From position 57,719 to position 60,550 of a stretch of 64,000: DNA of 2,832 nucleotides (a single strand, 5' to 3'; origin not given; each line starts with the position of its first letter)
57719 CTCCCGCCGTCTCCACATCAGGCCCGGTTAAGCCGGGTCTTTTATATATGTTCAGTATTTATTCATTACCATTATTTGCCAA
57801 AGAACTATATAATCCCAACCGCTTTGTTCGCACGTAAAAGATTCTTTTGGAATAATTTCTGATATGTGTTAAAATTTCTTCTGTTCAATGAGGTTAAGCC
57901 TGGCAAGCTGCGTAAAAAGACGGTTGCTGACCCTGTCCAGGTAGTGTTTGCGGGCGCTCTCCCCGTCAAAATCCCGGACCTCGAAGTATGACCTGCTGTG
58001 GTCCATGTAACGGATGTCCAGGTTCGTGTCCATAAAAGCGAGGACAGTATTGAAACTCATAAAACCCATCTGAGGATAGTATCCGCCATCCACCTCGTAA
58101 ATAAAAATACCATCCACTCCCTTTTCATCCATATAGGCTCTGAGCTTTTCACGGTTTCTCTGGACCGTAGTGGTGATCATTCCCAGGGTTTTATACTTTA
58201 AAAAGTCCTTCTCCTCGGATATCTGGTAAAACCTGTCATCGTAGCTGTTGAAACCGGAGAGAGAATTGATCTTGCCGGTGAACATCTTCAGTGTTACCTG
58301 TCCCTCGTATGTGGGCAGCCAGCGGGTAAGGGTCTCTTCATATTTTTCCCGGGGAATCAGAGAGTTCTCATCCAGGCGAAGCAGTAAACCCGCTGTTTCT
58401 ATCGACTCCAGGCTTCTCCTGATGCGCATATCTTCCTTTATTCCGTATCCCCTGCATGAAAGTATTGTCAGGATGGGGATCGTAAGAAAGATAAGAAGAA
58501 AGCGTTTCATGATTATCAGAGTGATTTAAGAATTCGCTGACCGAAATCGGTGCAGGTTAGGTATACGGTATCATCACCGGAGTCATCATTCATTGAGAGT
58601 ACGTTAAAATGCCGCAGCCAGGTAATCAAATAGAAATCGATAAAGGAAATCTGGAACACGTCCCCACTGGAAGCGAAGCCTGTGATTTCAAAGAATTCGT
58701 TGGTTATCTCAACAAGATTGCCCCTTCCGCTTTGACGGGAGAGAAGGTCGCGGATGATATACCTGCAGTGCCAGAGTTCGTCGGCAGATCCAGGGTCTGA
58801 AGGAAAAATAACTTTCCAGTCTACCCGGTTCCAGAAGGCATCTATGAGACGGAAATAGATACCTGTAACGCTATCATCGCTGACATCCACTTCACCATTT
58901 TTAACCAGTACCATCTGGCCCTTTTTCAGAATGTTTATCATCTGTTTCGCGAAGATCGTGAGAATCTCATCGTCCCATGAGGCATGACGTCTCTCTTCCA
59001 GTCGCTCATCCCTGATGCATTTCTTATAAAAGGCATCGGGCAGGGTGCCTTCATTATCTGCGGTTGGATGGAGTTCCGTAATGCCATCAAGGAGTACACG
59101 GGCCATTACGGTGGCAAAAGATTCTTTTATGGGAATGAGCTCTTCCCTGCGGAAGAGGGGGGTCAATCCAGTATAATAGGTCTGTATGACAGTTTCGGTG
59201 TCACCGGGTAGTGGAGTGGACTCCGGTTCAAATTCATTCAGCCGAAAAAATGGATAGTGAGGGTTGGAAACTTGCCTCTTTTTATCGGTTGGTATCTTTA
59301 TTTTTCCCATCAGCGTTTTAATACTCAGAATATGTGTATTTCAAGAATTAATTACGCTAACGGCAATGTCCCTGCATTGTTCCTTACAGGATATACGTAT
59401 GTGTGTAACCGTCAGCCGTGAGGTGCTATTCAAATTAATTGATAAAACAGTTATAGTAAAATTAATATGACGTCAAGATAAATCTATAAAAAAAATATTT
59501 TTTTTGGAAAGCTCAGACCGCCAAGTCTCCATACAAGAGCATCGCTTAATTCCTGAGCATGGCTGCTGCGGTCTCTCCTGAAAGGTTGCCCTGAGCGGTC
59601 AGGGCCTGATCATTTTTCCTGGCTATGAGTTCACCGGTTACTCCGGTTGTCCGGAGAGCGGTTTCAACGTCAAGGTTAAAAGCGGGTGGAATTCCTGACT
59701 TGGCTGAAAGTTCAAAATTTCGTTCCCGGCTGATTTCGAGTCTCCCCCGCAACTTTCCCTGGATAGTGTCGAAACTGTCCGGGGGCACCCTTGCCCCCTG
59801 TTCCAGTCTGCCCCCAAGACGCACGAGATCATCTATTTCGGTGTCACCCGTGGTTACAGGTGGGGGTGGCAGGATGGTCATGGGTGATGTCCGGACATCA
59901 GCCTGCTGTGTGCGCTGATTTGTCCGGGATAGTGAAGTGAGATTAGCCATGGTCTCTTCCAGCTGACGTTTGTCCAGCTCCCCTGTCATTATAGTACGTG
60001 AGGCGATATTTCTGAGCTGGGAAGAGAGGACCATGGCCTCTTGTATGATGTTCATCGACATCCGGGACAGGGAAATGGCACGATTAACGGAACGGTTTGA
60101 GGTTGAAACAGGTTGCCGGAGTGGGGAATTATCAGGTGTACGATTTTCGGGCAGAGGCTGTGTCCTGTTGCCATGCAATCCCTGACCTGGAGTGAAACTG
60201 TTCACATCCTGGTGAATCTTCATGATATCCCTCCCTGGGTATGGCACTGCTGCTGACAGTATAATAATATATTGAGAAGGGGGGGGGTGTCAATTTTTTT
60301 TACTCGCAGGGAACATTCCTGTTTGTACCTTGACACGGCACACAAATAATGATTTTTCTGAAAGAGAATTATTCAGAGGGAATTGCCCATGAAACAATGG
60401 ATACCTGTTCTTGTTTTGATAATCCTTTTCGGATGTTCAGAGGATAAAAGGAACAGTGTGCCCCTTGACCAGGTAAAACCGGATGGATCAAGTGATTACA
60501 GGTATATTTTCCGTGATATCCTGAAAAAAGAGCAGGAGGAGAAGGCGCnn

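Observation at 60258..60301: Homopolymeric G9/C9 tract forms the spacer of a near-consensus promoter: a candidate phase-variable switch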

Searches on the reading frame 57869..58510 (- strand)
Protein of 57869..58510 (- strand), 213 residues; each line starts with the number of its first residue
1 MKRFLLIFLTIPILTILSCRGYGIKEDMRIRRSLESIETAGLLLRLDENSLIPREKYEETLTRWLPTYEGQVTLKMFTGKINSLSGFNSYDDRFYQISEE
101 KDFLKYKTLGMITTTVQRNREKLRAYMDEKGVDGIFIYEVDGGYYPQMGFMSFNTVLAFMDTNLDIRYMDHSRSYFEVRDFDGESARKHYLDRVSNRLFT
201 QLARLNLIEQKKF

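Call 7: search_protein_families(library=pfam, proteins=[window:57869-58510:-], max_evalue=0.1)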
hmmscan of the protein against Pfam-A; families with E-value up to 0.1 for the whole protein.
window:57869-58510:- (213 aa): 0 families

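Call 8: search_protein_families(library=ncbifam, proteins=[window:57869-58510:-], max_evalue=0.1)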
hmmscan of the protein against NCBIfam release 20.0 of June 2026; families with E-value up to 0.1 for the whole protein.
window:57869-58510:- (213 aa): 0 families

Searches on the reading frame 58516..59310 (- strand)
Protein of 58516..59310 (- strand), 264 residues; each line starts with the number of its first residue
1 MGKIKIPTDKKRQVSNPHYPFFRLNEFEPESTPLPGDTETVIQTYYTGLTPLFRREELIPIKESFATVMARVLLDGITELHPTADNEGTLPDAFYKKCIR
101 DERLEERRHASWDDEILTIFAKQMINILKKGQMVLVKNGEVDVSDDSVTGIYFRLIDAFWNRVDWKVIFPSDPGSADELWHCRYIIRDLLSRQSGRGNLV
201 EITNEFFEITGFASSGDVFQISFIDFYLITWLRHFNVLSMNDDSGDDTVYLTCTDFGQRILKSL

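Call 7: search_protein_families(library=pfam, proteins=[window:58516-59310:-], max_evalue=0.1)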
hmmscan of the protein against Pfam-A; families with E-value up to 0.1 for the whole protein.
window:58516-59310:- (264 aa): 0 families

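Call 8: search_protein_families(library=ncbifam, proteins=[window:58516-59310:-], max_evalue=0.1)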
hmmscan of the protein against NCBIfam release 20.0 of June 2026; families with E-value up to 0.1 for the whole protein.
window:58516-59310:- (264 aa): 0 families

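Call 23: find_related_loci(query=A1, collection=genome_contigs, flank=6000)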
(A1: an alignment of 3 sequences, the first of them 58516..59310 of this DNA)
Query A1 (264 aa) in genome_contigs; peptide patterns used: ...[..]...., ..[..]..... (x = any residue, [..] = any of these).
159 stretches matched a pattern, but none encodes a relative of the query by tblastn (E <= 1e-3).

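Call 25: find_homologous_proteins(query=A1)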
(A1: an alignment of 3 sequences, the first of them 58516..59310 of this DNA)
Query A1 (3 sequences) (264 aa, profile of the alignment): 12 proteins with E <= 0.001 among 2169 candidates.
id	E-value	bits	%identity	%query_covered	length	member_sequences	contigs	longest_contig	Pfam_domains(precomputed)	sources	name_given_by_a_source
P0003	1.3e-176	603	100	100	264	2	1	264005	-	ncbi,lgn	-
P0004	3.3e-38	150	33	85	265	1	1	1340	-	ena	-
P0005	5.2e-37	146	33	92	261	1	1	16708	-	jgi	-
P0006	5.4e-37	146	32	88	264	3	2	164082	-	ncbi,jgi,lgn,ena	-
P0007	9.5e-37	145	30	96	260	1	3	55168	-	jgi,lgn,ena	-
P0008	2.1e-36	144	35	90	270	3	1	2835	-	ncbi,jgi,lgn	jgi:hypothetical protein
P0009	2.2e-36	144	32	85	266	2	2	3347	-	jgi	-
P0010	1.2e-35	141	36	75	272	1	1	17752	-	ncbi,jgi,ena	-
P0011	3.9e-35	140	35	78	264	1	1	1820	-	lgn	-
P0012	4.4e-34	136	31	84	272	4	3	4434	-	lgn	-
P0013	5.7e-33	132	32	85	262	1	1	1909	-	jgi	jgi:hypothetical protein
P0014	1.7e-26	111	32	84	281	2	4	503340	-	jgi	-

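Call 26: find_encoding_contigs(protein=P0003, flank=3000, max_places=10)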
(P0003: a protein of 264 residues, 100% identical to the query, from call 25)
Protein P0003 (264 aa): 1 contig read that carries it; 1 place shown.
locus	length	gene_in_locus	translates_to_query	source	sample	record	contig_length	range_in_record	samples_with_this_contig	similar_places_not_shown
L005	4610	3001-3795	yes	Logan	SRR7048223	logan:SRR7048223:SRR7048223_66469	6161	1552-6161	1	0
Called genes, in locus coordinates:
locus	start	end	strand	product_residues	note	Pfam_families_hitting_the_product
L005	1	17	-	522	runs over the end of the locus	?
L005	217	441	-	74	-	-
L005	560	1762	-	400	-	PF00089:Trypsin, PF13365:Trypsin_2, PF00595:PDZ, PF13180:PDZ_2, PF17820:PDZ_6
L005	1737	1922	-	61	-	-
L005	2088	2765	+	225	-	-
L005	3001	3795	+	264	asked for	-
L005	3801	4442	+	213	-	-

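Call 30: find_encoding_contigs(protein=P0006, flank=5000, max_places=4)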
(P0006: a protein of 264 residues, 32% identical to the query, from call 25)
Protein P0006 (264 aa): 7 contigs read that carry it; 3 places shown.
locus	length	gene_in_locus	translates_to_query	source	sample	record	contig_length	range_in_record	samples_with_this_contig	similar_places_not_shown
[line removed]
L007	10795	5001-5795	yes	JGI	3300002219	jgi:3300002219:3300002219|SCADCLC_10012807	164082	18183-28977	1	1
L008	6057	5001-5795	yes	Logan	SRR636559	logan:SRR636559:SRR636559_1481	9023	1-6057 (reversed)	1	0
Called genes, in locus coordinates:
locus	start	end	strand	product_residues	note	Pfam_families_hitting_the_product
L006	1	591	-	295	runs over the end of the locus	PF00892:EamA, PF03151:TPT (faint), PF00892:EamA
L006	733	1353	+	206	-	PF02142:MGS, PF01808:AICARFT_IMPCHas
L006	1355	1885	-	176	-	PF02572:CobA_CobO_BtuR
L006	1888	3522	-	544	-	PF28306:LIC10012_N, PF00092:VWA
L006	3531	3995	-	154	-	PF14317:YcxB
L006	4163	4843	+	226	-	-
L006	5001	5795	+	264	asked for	-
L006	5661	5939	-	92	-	-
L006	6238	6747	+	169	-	-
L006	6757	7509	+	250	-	PF00561:Abhydrolase_1, PF12146:Hydrolase_4, PF12697:Abhydrolase_6 (weak), PF20408:Abhydrolase_11 (faint), PF00326:Peptidase_S9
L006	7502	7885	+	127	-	-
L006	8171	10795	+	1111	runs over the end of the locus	PF00754:F5_F8_type_C, PF22633:F5_F8_type_C_2 (weak), PF00754:F5_F8_type_C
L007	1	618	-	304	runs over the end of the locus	PF00892:EamA, PF03151:TPT (faint), PF00892:EamA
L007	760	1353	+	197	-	PF02142:MGS, PF01808:AICARFT_IMPCHas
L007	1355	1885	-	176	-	PF02572:CobA_CobO_BtuR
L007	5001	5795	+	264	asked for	-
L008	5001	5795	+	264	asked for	-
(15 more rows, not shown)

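Call 31: find_encoding_contigs(protein=P0014, flank=5000, max_places=4)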
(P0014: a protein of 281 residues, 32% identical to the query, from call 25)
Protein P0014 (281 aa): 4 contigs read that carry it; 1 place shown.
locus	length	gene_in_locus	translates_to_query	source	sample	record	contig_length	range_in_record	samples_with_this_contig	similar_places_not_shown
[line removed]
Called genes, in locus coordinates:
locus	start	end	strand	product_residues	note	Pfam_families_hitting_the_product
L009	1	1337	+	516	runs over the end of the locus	-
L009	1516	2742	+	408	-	PF16548:FlgT_N (faint)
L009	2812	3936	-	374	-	PF04055:Radical_SAM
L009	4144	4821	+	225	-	-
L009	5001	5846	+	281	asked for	-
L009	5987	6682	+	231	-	-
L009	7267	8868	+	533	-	PF00753:Lactamase_B, PF23023:Anti-Pycsar_Apyc1 (faint), PF12706:Lactamase_B_2 (faint), PF16661:Lactamase_B_6, PF10996:Beta-Casp, PF07521:RMMBL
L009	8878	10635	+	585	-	PF13367:PrsW-protease, PF00027:cNMP_binding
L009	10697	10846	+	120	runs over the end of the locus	-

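Call 32: find_encoding_contigs(protein=P0007, flank=5000, max_places=4)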
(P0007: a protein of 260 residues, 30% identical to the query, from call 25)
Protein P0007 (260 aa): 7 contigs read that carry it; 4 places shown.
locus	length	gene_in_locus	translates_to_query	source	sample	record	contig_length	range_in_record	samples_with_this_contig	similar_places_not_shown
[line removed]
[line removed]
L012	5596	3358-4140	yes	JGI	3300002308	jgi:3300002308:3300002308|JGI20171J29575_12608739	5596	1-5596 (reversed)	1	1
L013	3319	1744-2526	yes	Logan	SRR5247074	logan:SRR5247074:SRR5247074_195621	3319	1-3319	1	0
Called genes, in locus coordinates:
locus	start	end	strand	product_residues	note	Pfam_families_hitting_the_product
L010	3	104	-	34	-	?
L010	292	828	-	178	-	PF02572:CobA_CobO_BtuR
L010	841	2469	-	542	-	PF28306:LIC10012_N, PF00092:VWA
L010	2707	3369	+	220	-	-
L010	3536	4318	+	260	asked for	-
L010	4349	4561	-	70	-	-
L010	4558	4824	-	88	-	PF05016:ParE_toxin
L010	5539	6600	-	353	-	PF01368:DHH, PF02272:DHHA1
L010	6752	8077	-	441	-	PF13173:AAA_14, PF13635:DUF4143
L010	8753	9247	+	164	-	-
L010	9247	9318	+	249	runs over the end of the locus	PF20434:BD-FAE (weak), PF00561:Abhydrolase_1, PF12146:Hydrolase_4, PF20408:Abhydrolase_11 (faint)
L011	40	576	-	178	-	PF02572:CobA_CobO_BtuR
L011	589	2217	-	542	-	PF28306:LIC10012_N, PF00092:VWA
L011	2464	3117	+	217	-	-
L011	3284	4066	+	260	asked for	-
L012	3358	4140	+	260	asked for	-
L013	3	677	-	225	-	?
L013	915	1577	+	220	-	-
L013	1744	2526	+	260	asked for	-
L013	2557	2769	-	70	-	-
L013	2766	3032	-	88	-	PF05016:ParE_toxin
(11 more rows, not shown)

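Call 70: predict_structure(alignment_id=A6)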
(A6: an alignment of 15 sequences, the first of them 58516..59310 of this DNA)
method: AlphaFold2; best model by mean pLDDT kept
length: 264 residues; sequences in the alignment: 15
mean_pLDDT: 80.0   pTM: 0.77
mean pLDDT of the five models: 80.0, 78.6, 76.1, 75.8, 71.3
residues with pLDDT >= 90: 143; 70-90: 57; 50-70: 28; < 50: 36
segments of 3 or more residues with pLDDT < 50: 1-36
pLDDT, mean of each block of 10 residues (from residue 1): 31 27 29 44 60 66 93 96 93 96 89 91 96 92 88 94 91 94 93 83 95 94 91 92 68 90 87
secondary structure, 60 per line:
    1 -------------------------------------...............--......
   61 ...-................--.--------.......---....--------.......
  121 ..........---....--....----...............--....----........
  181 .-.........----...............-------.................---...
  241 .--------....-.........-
elements in order: H38-52 H55-63 H65-80 H92-98 H102-105 H114-130 E134-137 E140-143 H148-162 H165-168 H173-181 H183-191 E196-198 H199-210 H218-234 E238-241 E250-253 H255-263

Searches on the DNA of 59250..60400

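Call 84: search_rna_families(source=window, start=59250, end=60400, threshold=evalue, max_evalue=1)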
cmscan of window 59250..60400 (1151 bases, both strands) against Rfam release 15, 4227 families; matches with E-value up to 1: 1.
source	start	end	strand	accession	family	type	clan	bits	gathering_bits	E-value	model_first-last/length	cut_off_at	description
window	59825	59889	-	RF01973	H19_2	Gene; lncRNA;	-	14.6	50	0.75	1-69/69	no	H19 conserved region 2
